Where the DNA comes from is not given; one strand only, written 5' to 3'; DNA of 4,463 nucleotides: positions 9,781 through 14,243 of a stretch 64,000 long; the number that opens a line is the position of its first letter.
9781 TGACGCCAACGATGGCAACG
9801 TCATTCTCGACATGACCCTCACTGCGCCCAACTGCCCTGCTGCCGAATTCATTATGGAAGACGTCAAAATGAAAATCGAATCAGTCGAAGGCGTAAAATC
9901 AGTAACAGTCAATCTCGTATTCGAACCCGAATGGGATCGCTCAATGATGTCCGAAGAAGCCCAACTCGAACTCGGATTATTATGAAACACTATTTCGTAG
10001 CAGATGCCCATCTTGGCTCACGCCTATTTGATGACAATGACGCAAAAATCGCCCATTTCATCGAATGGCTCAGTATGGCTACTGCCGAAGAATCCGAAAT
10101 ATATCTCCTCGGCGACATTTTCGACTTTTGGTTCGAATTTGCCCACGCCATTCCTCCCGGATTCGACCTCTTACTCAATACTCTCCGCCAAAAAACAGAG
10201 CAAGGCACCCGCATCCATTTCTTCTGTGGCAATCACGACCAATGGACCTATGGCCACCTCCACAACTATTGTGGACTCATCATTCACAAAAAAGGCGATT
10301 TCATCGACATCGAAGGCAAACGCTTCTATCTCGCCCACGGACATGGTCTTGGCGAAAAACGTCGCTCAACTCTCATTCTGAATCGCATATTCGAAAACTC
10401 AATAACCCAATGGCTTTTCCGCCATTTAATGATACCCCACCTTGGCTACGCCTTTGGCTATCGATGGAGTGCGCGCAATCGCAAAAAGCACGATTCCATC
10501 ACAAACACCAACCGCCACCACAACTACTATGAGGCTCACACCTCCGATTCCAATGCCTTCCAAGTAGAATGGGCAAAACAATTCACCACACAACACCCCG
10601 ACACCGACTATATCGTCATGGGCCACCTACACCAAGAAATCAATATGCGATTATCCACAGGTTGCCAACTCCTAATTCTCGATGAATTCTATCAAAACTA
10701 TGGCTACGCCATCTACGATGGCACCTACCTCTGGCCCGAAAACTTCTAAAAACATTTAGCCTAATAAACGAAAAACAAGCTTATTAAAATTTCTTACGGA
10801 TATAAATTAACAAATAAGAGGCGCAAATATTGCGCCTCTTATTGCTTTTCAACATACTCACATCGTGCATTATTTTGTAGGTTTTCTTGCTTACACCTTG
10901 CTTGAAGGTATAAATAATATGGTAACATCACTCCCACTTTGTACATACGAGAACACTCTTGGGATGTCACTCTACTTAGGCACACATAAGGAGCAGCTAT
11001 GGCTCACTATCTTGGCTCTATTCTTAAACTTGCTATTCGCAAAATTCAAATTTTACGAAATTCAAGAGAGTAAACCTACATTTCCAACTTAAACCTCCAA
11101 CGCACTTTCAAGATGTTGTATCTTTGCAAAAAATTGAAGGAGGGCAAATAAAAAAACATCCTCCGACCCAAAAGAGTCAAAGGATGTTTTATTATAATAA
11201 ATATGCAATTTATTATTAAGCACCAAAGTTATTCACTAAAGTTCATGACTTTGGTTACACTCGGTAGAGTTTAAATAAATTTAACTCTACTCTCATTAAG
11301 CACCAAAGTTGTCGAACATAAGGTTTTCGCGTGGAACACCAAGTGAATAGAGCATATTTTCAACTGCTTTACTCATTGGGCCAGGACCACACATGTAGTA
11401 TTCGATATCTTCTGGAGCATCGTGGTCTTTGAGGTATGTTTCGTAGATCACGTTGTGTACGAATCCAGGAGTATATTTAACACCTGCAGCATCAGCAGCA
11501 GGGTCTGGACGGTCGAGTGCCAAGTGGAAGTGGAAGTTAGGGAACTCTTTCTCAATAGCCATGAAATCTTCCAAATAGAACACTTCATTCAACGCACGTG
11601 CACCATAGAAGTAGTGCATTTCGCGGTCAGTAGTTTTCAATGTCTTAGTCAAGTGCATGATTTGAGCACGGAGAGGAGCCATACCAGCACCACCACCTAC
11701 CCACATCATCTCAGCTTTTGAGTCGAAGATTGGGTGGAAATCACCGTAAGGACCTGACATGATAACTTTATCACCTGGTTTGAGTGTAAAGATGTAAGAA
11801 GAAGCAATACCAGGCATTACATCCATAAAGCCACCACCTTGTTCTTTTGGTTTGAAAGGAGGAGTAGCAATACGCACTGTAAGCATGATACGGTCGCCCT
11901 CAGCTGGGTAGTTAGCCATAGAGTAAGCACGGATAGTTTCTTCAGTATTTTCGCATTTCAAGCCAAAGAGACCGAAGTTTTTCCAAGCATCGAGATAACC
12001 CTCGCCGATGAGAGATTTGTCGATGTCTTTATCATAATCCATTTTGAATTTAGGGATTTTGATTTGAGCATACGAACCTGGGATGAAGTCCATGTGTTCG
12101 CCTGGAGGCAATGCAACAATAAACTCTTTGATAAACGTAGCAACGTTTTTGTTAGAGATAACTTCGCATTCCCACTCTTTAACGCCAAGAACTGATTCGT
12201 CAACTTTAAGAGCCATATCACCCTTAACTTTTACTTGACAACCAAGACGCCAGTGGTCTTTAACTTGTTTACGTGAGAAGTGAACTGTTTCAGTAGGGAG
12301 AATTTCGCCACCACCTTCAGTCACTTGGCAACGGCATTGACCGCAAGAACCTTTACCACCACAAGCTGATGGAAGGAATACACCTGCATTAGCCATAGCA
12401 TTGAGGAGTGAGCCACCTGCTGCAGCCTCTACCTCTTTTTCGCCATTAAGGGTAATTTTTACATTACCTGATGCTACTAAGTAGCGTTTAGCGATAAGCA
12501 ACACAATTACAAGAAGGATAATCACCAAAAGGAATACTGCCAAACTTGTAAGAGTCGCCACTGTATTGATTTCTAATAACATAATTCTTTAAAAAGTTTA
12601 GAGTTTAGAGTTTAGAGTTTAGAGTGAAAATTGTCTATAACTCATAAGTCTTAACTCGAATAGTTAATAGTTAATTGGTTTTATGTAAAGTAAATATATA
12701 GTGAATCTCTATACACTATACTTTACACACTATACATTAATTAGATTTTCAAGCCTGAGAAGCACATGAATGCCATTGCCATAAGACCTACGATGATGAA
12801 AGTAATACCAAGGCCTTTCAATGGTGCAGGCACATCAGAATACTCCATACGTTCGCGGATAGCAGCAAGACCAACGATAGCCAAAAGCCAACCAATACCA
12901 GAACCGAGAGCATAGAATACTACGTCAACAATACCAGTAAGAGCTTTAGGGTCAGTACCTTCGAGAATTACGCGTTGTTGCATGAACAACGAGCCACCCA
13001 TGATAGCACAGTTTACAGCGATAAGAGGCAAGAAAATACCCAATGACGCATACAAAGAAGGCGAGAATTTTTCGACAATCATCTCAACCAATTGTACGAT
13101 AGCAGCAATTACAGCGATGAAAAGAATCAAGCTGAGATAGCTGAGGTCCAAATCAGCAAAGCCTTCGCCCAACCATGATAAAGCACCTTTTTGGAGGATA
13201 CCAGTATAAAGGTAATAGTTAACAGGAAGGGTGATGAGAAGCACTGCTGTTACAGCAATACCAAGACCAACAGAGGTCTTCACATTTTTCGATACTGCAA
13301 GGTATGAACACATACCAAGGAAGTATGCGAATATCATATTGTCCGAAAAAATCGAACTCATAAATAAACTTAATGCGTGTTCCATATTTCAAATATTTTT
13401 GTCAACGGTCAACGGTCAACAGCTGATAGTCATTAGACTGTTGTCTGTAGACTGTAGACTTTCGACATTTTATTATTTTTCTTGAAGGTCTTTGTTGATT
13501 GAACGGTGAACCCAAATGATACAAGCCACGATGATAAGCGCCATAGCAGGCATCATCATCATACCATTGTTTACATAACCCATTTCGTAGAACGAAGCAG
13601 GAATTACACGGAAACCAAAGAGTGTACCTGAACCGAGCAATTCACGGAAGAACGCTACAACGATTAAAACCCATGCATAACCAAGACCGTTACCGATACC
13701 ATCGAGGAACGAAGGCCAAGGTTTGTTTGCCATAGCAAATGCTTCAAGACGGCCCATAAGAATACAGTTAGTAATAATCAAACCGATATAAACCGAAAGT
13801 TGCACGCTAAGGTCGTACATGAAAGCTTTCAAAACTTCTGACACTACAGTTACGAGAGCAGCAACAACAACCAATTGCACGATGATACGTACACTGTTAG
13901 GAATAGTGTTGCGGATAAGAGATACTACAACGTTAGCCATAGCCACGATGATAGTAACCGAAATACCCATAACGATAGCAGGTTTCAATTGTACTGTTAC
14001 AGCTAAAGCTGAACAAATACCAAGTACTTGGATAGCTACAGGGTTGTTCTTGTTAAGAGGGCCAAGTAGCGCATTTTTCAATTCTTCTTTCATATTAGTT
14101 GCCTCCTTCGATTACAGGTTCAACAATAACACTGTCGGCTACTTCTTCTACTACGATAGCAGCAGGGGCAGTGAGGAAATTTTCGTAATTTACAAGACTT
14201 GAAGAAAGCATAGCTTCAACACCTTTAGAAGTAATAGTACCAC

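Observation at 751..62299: Heptamer arrays mark most gene and operon junctions of the backbone but are missing from the AT-rich islands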

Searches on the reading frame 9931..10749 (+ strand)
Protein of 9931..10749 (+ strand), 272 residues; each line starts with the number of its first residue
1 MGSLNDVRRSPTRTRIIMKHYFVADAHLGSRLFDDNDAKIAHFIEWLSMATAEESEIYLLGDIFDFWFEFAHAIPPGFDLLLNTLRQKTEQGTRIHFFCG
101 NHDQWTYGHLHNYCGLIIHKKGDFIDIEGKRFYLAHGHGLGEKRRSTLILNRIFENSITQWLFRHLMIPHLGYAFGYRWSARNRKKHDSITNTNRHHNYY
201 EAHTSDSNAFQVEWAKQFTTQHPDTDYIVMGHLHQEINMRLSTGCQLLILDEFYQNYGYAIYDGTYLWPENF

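Call 10: search_protein_families(library=pfam, proteins=[window:9931-10749:+])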
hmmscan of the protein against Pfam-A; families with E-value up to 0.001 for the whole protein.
window:9931-10749:+ (272 aa): 1 family
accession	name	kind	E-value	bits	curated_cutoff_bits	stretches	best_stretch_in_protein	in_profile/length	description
PF12850.12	Metallophos_2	-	1.3e-05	25.7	27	0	18-143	1-95/154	Calcineurin-like phosphoesterase superfamily domain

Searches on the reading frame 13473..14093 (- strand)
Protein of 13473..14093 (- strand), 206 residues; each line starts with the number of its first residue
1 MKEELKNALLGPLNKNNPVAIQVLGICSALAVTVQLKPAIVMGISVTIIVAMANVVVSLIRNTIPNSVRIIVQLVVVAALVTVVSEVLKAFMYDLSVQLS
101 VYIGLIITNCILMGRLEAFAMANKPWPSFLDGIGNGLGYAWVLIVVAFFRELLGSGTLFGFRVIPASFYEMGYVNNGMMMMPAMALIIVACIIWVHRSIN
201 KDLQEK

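Call 11: search_protein_families(library=pfam, proteins=[window:13473-14093:-])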
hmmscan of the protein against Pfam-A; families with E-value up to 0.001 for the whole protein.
window:13473-14093:- (206 aa): 1 family
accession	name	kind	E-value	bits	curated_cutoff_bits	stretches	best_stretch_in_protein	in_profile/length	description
PF02508.19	Rnf-Nqr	-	1.5e-56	191.6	23.8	1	7-193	3-174/174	Rnf-Nqr subunit, membrane protein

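Call 12: find_related_loci(query=window:13473-14093:-, collection=genome_contigs, flank=6000)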
Query window:13473-14093:- (206 aa) in genome_contigs; peptide patterns used: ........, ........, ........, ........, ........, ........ (x = any residue, [..] = any of these).
599 stretches matched a pattern (row limit reached: there are more); 584 encode a relative of the query (tblastn E <= 1e-3); the best 80 are kept; 80 distinct loci.
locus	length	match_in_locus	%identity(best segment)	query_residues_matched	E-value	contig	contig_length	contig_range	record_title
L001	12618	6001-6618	100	1-206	1e-133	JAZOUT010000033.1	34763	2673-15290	MAG: Candidatus Aphodosoma sp. isolate T1900045531_YK20190225.MAGScoT_cleanbin_000019 SGB_7726_k141_1202972, whole genom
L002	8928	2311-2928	100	1-206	1e-133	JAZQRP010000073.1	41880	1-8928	MAG: Candidatus Aphodosoma sp. isolate T1900045226_TC20190222.MAGScoT_cleanbin_000022 SGB_5389_k141_1132582, whole genom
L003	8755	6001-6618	92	1-206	2e-119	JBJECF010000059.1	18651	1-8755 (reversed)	MAG: Candidatus Aphodosoma sp. isolate LOHA34_bin.013 NODE_914_length_18651_cov_26.478221, whole genome shotgun sequence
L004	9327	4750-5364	82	2-206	3e-109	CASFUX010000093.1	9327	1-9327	uncultured Bacteroidales bacterium isolate SI.B26.metabat-bins.71 genome assembly, contig: SI.B26.metabat-bins.71.fa_k14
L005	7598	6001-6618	76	1-206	4e-103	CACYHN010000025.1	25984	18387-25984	MAG: uncultured Bacteroidales bacterium isolate RUG11955 genome assembly, contig: RUG11955_asm_25, whole genome shotgun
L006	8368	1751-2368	74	1-206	2e-101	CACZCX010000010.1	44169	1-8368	MAG: uncultured Bacteroidales bacterium isolate RUG12511 genome assembly, contig: RUG12511_asm_10, whole genome shotgun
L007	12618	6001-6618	74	1-206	2e-101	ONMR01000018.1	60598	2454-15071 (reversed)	uncultured Prevotellaceae bacterium isolate RUG450 genome assembly, contig: scaffold_344, whole genome shotgun sequence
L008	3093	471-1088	74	1-206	1e-103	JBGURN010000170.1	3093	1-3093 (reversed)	MAG: Bacteroidaceae bacterium isolate ruminal_MAG_115 ruminal_MAG_115_contig_0170, whole genome shotgun sequence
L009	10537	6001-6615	77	2-206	1e-100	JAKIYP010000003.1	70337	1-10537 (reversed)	MAG: Bacteroidetes bacterium isolate UR.bin82 UR_contig_686, whole genome shotgun sequence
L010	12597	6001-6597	74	2-200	3e-99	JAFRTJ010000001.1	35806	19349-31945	MAG: Bacteroidaceae bacterium isolate RGIG2783 Goat_Omasum-6__c55, whole genome shotgun sequence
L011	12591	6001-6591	74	2-198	2e-99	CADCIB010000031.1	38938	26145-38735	MAG: uncultured Prevotellaceae bacterium isolate RUG14668 genome assembly, contig: RUG14668_asm_31, whole genome shotgun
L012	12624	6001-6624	70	1-206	7e-99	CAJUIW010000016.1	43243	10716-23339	MAG TPA_asm: uncultured Muribaculaceae bacterium isolate MGBC153954 genome assembly, contig: MGBC153954.16, whole genome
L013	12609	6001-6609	70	4-206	3e-97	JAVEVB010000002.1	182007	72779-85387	MAG: Lentimicrobium sp. isolate BF4_106 NODE_155_length_182007_cov_8.507730_Biofilm4, whole genome shotgun sequence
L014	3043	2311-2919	76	3-205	2e-99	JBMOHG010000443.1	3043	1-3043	MAG: Paludibacter sp. isolate Deming_bin.34 contig129150, whole genome shotgun sequence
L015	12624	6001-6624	71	1-206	4e-97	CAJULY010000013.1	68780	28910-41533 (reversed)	MAG TPA_asm: uncultured Muribaculaceae bacterium isolate MGBC158032 genome assembly, contig: MGBC158032.13, whole genome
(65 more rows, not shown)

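Call 30: find_encoding_contigs(protein=window:13473-14093:-, flank=8000, max_places=10)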
Protein window:13473-14093:- (206 aa): 23 contigs read that carry it; 10 places shown.
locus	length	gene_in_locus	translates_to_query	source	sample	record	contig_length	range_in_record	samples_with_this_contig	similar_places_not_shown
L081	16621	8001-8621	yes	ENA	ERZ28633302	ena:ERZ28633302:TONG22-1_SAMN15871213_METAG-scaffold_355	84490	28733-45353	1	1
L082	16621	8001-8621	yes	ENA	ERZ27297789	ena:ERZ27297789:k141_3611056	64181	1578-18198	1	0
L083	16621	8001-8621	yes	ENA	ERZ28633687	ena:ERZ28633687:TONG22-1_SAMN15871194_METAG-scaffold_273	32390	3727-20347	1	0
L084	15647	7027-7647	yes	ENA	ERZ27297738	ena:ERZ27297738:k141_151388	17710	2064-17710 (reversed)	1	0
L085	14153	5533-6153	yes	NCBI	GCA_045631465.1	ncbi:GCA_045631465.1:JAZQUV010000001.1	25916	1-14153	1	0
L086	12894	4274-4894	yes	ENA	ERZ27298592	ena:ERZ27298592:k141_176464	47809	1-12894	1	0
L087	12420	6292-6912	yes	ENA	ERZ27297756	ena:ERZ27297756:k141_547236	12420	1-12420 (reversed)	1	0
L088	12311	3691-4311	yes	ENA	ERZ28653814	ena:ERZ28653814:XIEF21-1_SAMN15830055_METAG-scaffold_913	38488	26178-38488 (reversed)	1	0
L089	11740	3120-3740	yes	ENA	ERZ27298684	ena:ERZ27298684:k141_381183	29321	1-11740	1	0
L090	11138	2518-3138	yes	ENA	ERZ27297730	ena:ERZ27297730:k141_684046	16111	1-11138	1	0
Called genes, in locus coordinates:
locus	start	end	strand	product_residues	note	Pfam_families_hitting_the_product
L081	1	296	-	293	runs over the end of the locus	PF01791:DeoC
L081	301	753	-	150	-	PF02580:Tyr_Deacylase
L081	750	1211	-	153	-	PF09719:C_GCAxxG_C_C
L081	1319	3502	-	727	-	PF08206:OB_RNB, PF17849:OB_Dis3, PF17876:CSD2, PF00773:RNB, PF00575:S1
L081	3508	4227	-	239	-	PF11738:DUF3298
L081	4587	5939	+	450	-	PF05896:NQRA_N, PF24836:NQRA_2nd, PF11973:NQRA_SLBB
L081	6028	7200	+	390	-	PF03116:NQR2_RnfD_RnfE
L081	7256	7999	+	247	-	PF04205:FMN_bind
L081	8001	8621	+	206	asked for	PF02508:Rnf-Nqr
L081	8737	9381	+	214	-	PF02508:Rnf-Nqr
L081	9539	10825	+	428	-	PF00111:Fer2, PF00970:FAD_binding_6 (faint), PF00175:NAD_binding_1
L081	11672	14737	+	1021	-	PF00801:PKD (weak), PF18911:PKD_4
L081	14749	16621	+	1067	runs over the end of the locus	-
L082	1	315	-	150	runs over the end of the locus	PF02580:Tyr_Deacylase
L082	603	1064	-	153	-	PF09719:C_GCAxxG_C_C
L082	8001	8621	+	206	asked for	PF02508:Rnf-Nqr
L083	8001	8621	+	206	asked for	PF02508:Rnf-Nqr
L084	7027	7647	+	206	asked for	PF02508:Rnf-Nqr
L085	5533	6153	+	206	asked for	PF02508:Rnf-Nqr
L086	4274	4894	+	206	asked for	PF02508:Rnf-Nqr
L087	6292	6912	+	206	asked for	PF02508:Rnf-Nqr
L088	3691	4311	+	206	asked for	PF02508:Rnf-Nqr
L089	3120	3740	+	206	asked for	PF02508:Rnf-Nqr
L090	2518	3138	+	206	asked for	PF02508:Rnf-Nqr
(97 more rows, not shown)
